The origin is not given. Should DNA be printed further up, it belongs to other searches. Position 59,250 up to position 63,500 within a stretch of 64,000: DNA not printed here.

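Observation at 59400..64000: RhuM gene followed by a giant NACHT/STAND-like NTPase with a C-terminal PD-(D/E)xK-like module: candidate undescribed single-gene defence system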

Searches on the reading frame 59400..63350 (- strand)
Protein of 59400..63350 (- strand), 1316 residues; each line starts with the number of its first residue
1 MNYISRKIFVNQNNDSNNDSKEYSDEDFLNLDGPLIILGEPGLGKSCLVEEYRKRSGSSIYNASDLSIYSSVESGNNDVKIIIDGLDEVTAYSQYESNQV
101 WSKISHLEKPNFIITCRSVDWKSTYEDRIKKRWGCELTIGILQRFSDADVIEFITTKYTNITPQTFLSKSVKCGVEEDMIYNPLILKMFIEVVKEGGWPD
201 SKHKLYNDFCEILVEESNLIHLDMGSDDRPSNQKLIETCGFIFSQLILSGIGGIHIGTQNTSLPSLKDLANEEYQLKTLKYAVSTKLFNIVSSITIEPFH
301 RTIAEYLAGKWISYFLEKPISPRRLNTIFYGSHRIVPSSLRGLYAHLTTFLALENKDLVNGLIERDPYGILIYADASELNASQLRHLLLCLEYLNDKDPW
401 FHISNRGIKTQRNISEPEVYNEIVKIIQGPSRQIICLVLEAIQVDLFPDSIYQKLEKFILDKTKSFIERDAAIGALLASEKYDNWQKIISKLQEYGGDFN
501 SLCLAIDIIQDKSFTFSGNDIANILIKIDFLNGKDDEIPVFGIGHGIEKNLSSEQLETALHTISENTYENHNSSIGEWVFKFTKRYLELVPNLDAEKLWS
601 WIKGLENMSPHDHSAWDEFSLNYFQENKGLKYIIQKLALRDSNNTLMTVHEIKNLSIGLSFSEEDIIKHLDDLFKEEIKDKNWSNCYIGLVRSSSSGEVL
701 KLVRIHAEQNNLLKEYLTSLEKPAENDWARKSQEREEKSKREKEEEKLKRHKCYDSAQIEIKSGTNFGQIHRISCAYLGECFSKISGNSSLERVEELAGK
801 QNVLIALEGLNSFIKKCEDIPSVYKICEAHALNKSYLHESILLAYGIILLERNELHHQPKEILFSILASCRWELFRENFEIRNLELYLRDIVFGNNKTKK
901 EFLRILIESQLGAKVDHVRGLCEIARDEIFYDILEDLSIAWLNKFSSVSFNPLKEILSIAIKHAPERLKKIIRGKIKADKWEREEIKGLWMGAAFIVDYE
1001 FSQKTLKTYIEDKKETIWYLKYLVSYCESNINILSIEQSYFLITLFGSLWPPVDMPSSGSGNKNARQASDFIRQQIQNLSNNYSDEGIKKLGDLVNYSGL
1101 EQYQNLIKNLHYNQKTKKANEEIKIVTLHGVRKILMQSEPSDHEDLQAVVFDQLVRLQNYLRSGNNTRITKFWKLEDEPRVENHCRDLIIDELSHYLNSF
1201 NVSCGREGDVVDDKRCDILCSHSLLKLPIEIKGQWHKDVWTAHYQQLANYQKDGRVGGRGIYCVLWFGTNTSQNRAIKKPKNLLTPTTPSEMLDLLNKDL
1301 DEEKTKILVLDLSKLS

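Call 3: search_protein_families(library=pfam, proteins=[window:59400-63350:-], max_evalue=1)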
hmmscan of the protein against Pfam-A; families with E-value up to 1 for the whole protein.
window:59400-63350:- (1316 aa): 3 families
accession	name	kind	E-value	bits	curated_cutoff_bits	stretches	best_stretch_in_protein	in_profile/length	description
PF20720.3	nSTAND3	-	0.00074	19.7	27.2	1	28-122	13-116/155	Novel STAND NTPase 3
PF13401.12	AAA_22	-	0.05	14.4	27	1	33-57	6-30/130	AAA domain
PF02498.22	Bro-N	-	0.068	14.2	25.6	1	1109-1154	53-94/96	BRO family, N-terminal domain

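Call 4: search_protein_families(library=padloc, proteins=[window:59400-63350:-], max_evalue=1)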
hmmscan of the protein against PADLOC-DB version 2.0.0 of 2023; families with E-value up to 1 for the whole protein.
window:59400-63350:- (1316 aa): 0 families

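Call 5: search_protein_families(library=ncbifam, proteins=[window:59400-63350:-], max_evalue=1)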
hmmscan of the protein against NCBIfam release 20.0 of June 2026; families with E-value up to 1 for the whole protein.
window:59400-63350:- (1316 aa): 3 families
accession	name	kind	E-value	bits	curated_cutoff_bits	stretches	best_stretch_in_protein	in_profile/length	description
NF058535.1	antiphage_EruA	equivalog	5.5e-292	972.3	1000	1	15-1313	7-1318/1318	NACHT domain-containing antiphage protein EruA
NF058534.1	antiphage_HyoA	equivalog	7.3e-22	76.9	1200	3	299-504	360-564/1430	NACHT domain-containing antiphage protein HyoA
NF003012.0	PRK03839.1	equivalog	0.033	14.2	152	1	37-132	5-100/180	putative kinase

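Call 7: search_protein_families(library=phrogs, proteins=[window:59400-63350:-], max_evalue=1)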
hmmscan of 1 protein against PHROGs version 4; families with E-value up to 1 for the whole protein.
window:59400-63350:- (1316 aa): 1 family
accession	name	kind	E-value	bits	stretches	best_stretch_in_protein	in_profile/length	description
phrog_23343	-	unknown function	0.009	17.4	1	77-106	6-34/51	-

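Call 17: find_homologous_proteins(query=window:59400-63350:-)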
Query window:59400-63350:- (1316 aa): 54 proteins with E <= 0.001 among 8000 candidates.
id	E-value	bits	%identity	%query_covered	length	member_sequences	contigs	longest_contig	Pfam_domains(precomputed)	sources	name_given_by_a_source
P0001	0.0e+0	3001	100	100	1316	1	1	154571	PF28130.1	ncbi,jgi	jgi:hypothetical protein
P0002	2.8e-255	868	38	100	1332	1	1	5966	PF28130.1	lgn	-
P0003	1.6e-252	859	36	100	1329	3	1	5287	PF28130.1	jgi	jgi:hypothetical protein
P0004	1.8e-249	849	36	100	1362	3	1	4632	PF28130.1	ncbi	-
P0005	6.1e-244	831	36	100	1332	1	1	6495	PF28130.1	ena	-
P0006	2.0e-240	819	35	100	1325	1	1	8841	PF28130.1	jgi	jgi:hypothetical protein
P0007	3.3e-240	818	36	99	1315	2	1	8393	PF28130.1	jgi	jgi:hypothetical protein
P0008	4.2e-238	811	35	100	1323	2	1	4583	PF28130.1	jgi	jgi:hypothetical protein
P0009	2.6e-225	769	35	100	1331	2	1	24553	-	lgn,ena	-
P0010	3.5e-209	716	33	100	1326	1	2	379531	PF28130.1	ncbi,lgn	ncbi:hypothetical protein NBRC116494_30250 [Aurantivibrio plasticivorans]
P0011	5.7e-208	712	33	100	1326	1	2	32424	PF28130.1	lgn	-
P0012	5.4e-205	702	34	100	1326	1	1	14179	PF28130.1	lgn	-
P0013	1.1e-175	605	34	78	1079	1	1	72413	-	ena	-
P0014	1.5e-170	588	35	74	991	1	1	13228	-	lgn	-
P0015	9.8e-141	489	28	100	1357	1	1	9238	PF28130.1,PF05729.19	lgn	-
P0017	1.9e-133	465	30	100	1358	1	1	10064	PF28130.1,PF05729.19,PF25199.2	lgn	-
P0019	7.1e-115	403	27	100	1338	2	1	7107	PF28130.1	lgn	-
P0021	6.1e-108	380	27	99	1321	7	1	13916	PF28130.1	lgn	-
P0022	1.4e-103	366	27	99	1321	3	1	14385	PF28130.1,PF05729.19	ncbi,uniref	ncbi:NACHT domain-containing protein [Pseudomonas sp. P4795]|uniref:NACHT domain-containing protein 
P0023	5.2e-100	354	27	99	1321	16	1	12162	PF28130.1,PF05729.19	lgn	-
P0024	9.5e-98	346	26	99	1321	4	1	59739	PF28130.1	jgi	jgi:hypothetical protein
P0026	5.8e-96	340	24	98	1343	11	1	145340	-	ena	-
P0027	6.5e-90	320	26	97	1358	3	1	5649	PF28130.1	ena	-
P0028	1.9e-87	312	25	99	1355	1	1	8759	PF05729.19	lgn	-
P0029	4.5e-81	291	25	99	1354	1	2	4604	PF28130.1,PF05729.19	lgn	-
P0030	7.3e-81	290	25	95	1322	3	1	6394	PF28130.1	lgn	-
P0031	2.0e-80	289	25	99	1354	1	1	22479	PF28130.1,PF05729.19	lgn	-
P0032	7.4e-80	287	25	100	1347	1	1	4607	PF28130.1,PF20720.4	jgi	-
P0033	9.1e-76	274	23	98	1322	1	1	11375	PF28130.1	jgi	-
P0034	1.7e-74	269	25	99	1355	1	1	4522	PF28130.1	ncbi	-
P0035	9.4e-74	267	24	97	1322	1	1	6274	PF28130.1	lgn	-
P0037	6.6e-71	257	27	42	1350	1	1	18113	PF28130.1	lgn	-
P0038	2.8e-66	242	24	46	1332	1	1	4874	PF28130.1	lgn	-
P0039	1.7e-62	230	23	100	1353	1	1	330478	PF28130.1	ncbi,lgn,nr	ncbi:MAG: hypothetical protein Q7S87_02915 [Agitococcus sp.]|nr:hypothetical protein [Agitococcus sp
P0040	4.1e-61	225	24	98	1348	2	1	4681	PF28130.1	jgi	-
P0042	1.9e-59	220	26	34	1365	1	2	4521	PF28130.1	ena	-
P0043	3.8e-59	219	27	34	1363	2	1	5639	PF28130.1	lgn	-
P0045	3.7e-56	209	25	37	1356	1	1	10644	PF28130.1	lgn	-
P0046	4.5e-56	208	30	19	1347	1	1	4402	PF28130.1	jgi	jgi:hypothetical protein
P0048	4.2e-54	202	27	29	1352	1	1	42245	PF28130.1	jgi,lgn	jgi:hypothetical protein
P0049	1.3e-53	200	28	30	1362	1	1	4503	PF28130.1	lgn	-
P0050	1.2e-48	184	23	45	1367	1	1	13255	PF28130.1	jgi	jgi:hypothetical protein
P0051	3.0e-45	172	27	28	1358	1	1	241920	-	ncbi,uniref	ncbi:hypothetical protein [Paraburkholderia azotifigens]|uniref:ATP-binding protein n=1 Tax=Paraburk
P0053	1.0e-41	161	30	21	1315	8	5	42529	PF28130.1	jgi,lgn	jgi:hypothetical protein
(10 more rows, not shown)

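Call 18: find_encoding_contigs(protein=P0001, flank=10000, max_places=3)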
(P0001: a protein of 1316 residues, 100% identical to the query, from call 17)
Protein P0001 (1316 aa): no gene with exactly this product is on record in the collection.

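Call 19: search_solved_structures(query=window:59400-63350:-, max_evalue=1, show_alignments=2)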
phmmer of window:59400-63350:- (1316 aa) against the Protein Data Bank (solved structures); distinct sequences matched with E-value up to 1: 0.

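Call 20: list_cluster_members(proteins=[P0001, P0010, P0022])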
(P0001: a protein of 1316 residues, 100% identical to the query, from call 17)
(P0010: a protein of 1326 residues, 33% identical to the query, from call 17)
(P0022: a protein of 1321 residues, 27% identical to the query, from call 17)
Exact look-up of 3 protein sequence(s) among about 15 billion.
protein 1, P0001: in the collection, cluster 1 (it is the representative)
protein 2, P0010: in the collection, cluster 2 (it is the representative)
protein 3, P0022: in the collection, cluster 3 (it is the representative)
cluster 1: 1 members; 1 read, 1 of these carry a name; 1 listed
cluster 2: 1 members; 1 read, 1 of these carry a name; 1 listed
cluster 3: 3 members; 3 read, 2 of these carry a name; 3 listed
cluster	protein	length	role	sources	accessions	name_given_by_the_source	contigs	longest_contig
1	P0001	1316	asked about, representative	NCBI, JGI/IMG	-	hypothetical protein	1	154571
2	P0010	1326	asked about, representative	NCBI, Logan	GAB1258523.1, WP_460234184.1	hypothetical protein NBRC116494_30250 [Aurantivibrio plasticivorans]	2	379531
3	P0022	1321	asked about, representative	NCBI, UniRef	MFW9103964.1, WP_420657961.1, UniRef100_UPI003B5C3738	NACHT domain-containing protein [Pseudomonas sp. P4795] | NACHT domain-containing protein n=1 Tax=Pseudomonas sp. P4795 TaxID=3409915 ...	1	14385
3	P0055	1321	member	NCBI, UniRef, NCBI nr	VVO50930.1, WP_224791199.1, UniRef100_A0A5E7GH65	NACHT domain-containing protein [Pseudomonas fluorescens] | Uncharacterized protein n=1 Tax=Pseudomonas fluorescens TaxID=294 RepID=A0A5E7GH65_PSEFL | hypothetical protein [Pseudomonas fluorescens]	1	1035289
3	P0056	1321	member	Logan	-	-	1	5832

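Call 35: find_related_loci(query=A1, collection=genome_contigs, flank=10000)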
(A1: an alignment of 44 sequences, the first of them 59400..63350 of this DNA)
Query A1 (1316 aa) in genome_contigs; peptide patterns used: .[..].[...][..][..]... (x = any residue, [..] = any of these).
599 stretches matched a pattern (row limit reached: there are more); 583 encode a relative of the query (tblastn E <= 1e-3); the best 80 are kept; 80 distinct loci.
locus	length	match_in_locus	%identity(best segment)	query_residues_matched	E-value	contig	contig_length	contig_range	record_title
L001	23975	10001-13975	33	1-1313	0e+0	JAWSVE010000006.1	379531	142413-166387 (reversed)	MAG: Cellvibrionaceae bacterium isolate PJM02_PBSA_gam1 PBSAJ0_contig_50, whole genome shotgun sequence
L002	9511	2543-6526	32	1-1314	0e+0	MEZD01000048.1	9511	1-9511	MAG: Candidatus Bathyarchaeota archaeon RBG_13_38_9 RBG_13_scaffold_9623, whole genome shotgun sequence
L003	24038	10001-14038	27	1-1314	2e-132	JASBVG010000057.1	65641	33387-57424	MAG: Tardiphaga sp. isolate BWSM_99 k141_1332086, whole genome shotgun sequence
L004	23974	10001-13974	27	3-1313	9e-126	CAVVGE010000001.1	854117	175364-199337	MAG: uncultured Alphaproteobacteria bacterium isolate MFD01138.bin.1.135 genome assembly, contig: contig_12951, whole ge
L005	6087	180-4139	26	3-1314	2e-119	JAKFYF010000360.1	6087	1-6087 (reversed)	MAG: Hyphomonadaceae bacterium isolate ND5_Bin_41 ND5_0015152, whole genome shotgun sequence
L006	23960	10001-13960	27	15-1314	2e-113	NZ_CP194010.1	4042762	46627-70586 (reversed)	Roseobacter sp. S98 chromosome, complete genome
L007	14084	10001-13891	26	15-1295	6e-112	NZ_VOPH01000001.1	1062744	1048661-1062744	Chachezhania sediminis strain CAU 1508 contig1, whole genome shotgun sequence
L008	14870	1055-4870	26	35-1314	2e-111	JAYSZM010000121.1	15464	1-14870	MAG: Lysobacterales bacterium isolate GFS_13630 GFS_13630_120, whole genome shotgun sequence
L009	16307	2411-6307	25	15-1314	2e-107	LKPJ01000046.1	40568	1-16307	Burkholderia ambifaria strain RZ2MS16 scaffold46, whole genome shotgun sequence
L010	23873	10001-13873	27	25-1314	2e-107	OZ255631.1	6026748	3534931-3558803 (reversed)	MAG: Alphaproteobacteria bacterium isolate 8c46bc33-bfee-44af-b28c-0a6ead702bc6 genome assembly, chromosome: 1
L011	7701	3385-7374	26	1-1312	7e-106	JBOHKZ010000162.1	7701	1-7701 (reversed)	MAG: Phenylobacterium sp. isolate H1-B2_concoct.bin.60 k127_131613, whole genome shotgun sequence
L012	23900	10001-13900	27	17-1314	6e-105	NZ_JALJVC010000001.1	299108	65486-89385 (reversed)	Acinetobacter lwoffii strain P134B contig00001, whole genome shotgun sequence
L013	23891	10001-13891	26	15-1314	2e-102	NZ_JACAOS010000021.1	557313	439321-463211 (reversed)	Pseudomonas gingeri strain A8002 run0228_A8002_S9_L004_contig_21, whole genome shotgun sequence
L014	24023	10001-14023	26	3-1314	6e-99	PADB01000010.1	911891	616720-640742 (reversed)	MAG: Kordiimonas sp. isolate NAT158 95621, whole genome shotgun sequence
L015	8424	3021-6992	25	28-1313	2e-97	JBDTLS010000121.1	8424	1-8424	MAG: Sphingobium sp. isolate cluster3_bin.107 NODE_40866_length_8424_cov_8.755885, whole genome shotgun sequence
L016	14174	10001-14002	25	3-1313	3e-96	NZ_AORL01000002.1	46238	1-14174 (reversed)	Sphingomonas sp. PR090111-T3T-6A strain PR090111-T3T6A Sphingomonas_PR09011.fna_2, whole genome shotgun sequence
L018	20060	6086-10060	34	1-1314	0e+0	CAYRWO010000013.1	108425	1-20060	MAG TPA_asm: uncultured Legionella sp. isolate SRP062349_co2_249 genome assembly, contig: NODE_115_length_108425_cov_18.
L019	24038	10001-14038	25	3-1314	3e-95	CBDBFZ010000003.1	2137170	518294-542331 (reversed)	MAG: Litorimonas sp. isolate 1dc8ac3d-1b27-4000-b3a9-376a4185d81b genome assembly, contig: contig_3, whole genome shotgu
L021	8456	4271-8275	24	1-1313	4e-94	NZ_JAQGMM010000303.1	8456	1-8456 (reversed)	MAG: Caballeronia sp. isolate RYN_561 scaffold_50225, whole genome shotgun sequence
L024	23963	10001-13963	25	21-1313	1e-91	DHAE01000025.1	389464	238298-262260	MAG TPA_asm: Comamonadaceae bacterium UBA4962 UBA4962_contig_7, whole genome shotgun sequence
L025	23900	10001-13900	25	17-1316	1e-100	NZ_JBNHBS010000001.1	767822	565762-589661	Brevundimonas diminuta strain BD39 NODE_1_length_767822_cov_36.561435, whole genome shotgun sequence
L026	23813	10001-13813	25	34-1313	2e-89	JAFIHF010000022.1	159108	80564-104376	MAG: Rhodanobacter denitrificans isolate HJP_bin44 k141_42844, whole genome shotgun sequence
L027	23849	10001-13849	25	35-1316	1e-89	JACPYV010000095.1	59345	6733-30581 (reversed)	MAG: Burkholderiales bacterium isolate NC_groundwater_872_Pr1_S2p5_68_21 Montesol18_S2p5_coassembly_scaffold_631768, who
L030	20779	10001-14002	24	3-1313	4e-87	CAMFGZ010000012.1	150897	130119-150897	MAG: uncultured Rhodospirillaceae bacterium isolate SRR9109403_bin.6_metaWRAP_v1.3_MAG genome assembly, contig: ERZ12289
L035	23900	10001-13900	27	16-1313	6e-109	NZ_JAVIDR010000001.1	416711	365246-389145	Acinetobacter rudis strain C-RB-51 NODE_1_length_416711_cov_146.179018, whole genome shotgun sequence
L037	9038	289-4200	24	35-1313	4e-82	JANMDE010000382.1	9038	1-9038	MAG: Variovorax sp. isolate OTE_75_metabat_200 OTE_75_k141_4070737, whole genome shotgun sequence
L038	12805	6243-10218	30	3-1313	3e-80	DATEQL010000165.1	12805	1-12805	MAG TPA_asm: Stellaceae bacterium isolate SMAG_U9046 k141_218826, whole genome shotgun sequence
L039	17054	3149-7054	24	35-1313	6e-79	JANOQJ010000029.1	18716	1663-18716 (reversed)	MAG: Comamonadaceae bacterium isolate VAR_4_metabat_352 VAR_4_k141_3175349, whole genome shotgun sequence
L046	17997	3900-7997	23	9-1316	5e-70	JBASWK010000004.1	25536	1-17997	MAG: Gallionella sp. isolate MFD12902_ilm_asm_bin7 k127_54575, whole genome shotgun sequence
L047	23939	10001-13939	26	22-1314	1e-112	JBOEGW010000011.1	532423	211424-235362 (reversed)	MAG: Maritimibacter sp. isolate PBSAalp2 PBSAc_contig_154, whole genome shotgun sequence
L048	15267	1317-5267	23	36-1313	4e-68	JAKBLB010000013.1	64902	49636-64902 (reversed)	MAG: Proteobacteria bacterium isolate DX2.bin19 NODE_414_length_64902_cov_263.607503, whole genome shotgun sequence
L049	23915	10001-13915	23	35-1313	2e-67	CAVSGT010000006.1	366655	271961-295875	MAG: uncultured Alphaproteobacteria bacterium isolate MFD05684.bin.2.190 genome assembly, contig: contig_24363, whole ge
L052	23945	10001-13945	22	36-1314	1e-64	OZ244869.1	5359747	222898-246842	MAG: uncultured Candidatus Binatia bacterium isolate 4a3a7036-e571-4a1a-a60d-b403d30aaf4e genome assembly, chromosome: 1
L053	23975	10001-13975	23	36-1316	2e-64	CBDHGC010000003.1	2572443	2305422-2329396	MAG: Vicinamibacterales bacterium isolate 2255f9a4-9ab0-4a79-b16a-ed87816e7612 genome assembly, contig: contig_3, whole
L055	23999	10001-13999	25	3-1313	4e-99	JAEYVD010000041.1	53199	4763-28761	MAG: Proteobacteria bacterium isolate OH_CBlB_192 k127_3344891, whole genome shotgun sequence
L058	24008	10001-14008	25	1-1313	2e-106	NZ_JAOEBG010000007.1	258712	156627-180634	Pseudomonas sp. GD04091 7, whole genome shotgun sequence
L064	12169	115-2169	26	640-1313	4e-54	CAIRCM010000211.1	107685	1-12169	MAG: uncultured Acetobacteraceae bacterium isolate Umea_bin-06648 genome assembly, contig: bin-06648:211/231, whole geno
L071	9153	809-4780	25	7-1313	7e-59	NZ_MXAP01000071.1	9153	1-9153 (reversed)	Moraxella equi strain CCUG 4950 CCUG4950T_R1__paired__trimmed__paired__contig_71, whole genome shotgun sequence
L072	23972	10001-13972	26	17-1313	2e-62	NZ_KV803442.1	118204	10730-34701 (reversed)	Haemophilus sp. HMSC066D03 Scaffold112, whole genome shotgun sequence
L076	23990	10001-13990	28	15-1313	2e-45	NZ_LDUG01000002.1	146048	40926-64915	Thiobacillus denitrificans strain RG RG2, whole genome shotgun sequence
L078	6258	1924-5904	29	27-1313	3e-44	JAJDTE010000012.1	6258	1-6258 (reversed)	MAG: Gammaproteobacteria bacterium isolate jk18x11bins.53 k141_5727, whole genome shotgun sequence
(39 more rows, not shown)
